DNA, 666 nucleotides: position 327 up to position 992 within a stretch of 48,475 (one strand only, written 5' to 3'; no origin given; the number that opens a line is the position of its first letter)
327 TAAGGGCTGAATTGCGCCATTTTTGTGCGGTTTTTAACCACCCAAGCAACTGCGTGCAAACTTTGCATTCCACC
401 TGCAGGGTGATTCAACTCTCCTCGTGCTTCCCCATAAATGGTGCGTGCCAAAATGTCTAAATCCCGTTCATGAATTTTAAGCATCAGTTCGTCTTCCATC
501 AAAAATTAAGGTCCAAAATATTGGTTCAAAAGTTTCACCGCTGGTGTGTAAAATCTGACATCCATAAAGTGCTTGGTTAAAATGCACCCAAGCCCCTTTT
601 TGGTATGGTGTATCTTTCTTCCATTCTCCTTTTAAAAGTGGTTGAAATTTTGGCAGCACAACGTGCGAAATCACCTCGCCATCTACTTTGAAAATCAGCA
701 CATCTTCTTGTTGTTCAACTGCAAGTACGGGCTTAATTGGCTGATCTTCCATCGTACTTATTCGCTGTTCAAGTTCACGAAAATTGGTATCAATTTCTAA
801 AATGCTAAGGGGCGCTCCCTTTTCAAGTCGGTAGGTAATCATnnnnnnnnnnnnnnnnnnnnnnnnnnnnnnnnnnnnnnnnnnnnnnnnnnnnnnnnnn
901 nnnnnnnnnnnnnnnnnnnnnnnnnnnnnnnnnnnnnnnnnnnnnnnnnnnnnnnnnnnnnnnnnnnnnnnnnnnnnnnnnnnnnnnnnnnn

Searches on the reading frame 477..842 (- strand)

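Call 13: search_protein_families(library=pfam, proteins=[window:477-842:-], max_evalue=0.001)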
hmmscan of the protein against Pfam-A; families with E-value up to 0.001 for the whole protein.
window:477-842:- (121 aa): 1 family
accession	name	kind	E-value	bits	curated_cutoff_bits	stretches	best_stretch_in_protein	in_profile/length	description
PF02839.19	CBM_5_12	-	0.00011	22.6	26.2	1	73-103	1-30/44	Carbohydrate-binding module family 5/12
